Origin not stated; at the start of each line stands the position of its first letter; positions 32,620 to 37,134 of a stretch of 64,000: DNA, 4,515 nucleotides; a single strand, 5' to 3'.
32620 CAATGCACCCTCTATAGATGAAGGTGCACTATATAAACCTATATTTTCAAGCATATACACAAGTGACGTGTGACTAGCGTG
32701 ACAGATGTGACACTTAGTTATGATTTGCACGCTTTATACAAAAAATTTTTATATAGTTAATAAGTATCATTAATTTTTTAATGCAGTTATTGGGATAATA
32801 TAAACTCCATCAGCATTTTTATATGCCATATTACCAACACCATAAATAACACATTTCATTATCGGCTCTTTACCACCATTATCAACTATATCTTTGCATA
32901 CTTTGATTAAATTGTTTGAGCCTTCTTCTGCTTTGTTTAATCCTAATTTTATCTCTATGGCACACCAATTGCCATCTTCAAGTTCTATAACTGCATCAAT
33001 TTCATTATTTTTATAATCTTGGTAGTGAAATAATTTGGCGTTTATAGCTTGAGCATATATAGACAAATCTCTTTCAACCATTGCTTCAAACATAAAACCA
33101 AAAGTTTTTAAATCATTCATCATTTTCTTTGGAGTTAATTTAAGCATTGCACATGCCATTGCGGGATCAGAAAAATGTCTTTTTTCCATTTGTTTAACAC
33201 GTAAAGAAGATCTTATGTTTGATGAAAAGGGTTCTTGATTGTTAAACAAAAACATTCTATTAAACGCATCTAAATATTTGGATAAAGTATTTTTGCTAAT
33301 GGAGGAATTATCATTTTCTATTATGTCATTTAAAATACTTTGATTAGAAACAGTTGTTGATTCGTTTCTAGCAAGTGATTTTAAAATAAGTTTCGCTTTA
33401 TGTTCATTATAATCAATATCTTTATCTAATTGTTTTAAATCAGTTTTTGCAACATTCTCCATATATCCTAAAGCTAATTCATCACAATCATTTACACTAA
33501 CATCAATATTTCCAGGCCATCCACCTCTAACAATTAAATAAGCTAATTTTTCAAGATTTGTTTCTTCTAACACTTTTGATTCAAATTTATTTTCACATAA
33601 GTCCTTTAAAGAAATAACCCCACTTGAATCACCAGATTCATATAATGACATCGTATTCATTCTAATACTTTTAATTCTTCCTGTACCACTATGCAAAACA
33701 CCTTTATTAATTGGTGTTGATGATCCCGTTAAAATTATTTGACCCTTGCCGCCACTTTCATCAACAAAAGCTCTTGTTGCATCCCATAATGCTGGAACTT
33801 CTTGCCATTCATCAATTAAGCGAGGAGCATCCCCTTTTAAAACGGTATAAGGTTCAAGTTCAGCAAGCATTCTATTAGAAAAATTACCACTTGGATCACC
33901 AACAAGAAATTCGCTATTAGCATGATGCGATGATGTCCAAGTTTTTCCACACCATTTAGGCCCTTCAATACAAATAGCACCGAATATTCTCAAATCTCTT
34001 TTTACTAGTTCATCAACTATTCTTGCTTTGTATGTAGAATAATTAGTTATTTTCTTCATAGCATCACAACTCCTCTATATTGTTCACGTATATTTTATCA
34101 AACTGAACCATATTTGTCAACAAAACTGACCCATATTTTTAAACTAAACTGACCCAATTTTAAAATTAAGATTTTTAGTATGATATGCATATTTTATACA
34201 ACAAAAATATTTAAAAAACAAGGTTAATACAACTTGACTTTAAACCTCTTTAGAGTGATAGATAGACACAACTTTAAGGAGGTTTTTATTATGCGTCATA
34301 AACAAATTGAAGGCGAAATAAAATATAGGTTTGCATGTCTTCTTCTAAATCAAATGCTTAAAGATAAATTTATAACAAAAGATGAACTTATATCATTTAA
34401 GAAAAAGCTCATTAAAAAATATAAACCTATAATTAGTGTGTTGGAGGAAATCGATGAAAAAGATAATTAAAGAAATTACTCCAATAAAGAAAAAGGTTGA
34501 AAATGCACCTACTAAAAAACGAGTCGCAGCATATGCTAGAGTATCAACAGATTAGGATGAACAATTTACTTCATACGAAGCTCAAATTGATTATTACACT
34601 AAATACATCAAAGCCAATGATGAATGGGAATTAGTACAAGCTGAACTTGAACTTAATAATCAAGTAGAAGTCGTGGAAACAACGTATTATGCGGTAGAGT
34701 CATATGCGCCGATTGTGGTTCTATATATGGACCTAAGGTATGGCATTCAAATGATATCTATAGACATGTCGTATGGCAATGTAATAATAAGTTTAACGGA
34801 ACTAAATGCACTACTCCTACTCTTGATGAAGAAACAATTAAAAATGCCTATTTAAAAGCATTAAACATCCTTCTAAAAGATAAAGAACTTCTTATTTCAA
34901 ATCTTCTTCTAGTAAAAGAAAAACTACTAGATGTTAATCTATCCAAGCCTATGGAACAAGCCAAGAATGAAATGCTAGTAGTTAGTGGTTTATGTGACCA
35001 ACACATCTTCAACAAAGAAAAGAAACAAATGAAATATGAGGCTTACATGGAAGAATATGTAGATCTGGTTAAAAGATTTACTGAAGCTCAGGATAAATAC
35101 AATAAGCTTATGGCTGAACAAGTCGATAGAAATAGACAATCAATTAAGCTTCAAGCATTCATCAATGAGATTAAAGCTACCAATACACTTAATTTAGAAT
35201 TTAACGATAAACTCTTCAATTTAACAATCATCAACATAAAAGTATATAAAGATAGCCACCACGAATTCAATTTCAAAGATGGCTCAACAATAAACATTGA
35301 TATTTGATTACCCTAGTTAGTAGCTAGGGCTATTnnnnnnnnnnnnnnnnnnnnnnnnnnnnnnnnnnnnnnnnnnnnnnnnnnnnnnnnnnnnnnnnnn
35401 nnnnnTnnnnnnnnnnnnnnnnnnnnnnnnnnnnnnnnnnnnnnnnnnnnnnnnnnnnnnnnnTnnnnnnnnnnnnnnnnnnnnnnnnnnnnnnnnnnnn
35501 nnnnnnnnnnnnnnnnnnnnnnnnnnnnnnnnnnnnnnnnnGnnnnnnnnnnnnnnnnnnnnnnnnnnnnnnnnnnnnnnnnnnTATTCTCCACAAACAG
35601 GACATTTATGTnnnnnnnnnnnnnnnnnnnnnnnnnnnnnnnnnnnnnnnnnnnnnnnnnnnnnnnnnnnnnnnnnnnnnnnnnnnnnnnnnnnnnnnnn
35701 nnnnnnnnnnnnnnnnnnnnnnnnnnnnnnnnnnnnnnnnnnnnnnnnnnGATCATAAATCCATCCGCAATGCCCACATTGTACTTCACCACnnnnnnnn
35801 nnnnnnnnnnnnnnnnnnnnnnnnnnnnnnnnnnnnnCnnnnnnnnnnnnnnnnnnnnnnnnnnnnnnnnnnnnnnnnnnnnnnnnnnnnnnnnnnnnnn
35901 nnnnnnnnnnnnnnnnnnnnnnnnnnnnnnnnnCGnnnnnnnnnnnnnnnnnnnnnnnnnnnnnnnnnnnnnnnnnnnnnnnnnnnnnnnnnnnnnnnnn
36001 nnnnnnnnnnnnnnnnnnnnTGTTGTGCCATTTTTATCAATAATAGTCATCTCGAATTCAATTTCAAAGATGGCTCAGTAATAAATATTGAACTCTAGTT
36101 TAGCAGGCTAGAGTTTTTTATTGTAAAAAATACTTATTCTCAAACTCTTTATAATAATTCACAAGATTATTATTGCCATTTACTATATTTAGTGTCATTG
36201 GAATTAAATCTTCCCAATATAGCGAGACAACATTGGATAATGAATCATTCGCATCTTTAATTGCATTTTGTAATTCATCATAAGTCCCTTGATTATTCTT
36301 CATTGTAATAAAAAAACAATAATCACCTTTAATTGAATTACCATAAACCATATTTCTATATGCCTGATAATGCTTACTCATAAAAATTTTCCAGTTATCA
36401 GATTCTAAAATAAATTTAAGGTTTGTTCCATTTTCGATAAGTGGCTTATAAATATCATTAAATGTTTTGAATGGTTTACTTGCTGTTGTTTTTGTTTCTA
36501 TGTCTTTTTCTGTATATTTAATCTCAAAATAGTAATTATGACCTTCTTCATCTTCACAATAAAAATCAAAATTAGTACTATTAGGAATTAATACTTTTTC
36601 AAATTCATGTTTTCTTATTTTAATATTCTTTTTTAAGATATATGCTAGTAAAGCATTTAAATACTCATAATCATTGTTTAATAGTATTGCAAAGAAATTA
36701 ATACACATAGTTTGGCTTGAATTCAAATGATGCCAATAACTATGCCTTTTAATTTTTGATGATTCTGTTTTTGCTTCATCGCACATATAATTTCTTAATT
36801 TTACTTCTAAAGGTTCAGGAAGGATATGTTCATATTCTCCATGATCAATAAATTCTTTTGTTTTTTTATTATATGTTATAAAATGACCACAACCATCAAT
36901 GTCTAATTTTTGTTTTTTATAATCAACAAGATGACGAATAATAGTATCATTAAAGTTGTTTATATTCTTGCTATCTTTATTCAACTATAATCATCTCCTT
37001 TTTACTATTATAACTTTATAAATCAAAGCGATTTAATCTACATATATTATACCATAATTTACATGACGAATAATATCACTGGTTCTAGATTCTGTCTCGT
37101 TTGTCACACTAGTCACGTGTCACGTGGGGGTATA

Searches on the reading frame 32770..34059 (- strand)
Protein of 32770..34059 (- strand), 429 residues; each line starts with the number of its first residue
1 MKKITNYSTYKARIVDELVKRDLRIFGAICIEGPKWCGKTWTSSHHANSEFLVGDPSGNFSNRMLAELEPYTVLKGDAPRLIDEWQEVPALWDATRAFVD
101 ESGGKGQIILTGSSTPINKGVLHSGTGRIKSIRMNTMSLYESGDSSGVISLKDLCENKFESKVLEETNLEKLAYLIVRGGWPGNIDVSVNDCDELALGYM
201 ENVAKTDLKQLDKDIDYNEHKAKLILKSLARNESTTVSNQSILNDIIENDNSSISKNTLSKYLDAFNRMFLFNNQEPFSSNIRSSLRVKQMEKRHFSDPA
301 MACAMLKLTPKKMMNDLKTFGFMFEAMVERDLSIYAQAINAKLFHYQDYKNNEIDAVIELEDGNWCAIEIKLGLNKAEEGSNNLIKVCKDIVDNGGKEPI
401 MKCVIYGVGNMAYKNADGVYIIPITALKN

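Call 48: search_protein_families(library=pfam, proteins=[window:32770-34059:-], max_evalue=0.00001)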
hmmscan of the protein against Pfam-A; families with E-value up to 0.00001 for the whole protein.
window:32770-34059:- (429 aa): 2 families
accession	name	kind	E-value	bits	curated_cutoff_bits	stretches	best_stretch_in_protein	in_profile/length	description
PF13635.12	DUF4143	-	3.4e-30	105.3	28.1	1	207-372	3-159/160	Domain of unknown function (DUF4143)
PF13173.12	AAA_14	-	1.2e-11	45.2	27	1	28-141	4-127/129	AAA domain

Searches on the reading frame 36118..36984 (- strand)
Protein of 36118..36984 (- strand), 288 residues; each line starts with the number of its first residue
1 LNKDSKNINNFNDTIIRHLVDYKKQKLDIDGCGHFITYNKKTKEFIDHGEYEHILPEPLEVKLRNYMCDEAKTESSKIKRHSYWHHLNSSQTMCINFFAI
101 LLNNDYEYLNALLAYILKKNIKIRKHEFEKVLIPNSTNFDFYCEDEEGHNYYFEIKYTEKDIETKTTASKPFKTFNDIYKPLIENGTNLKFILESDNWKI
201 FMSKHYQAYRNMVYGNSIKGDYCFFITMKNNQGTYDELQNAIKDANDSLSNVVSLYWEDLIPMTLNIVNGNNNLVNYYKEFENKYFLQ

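Call 48: search_protein_families(library=pfam, proteins=[window:36118-36984:-], max_evalue=0.00001)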
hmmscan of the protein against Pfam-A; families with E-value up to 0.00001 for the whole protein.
window:36118-36984:- (288 aa): 1 family
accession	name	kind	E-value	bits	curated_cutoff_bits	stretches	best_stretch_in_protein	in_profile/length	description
PF22558.3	REase-ARP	-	3.9e-25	89.4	27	1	18-286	3-270/270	Restriction Endonuclease associating with ARP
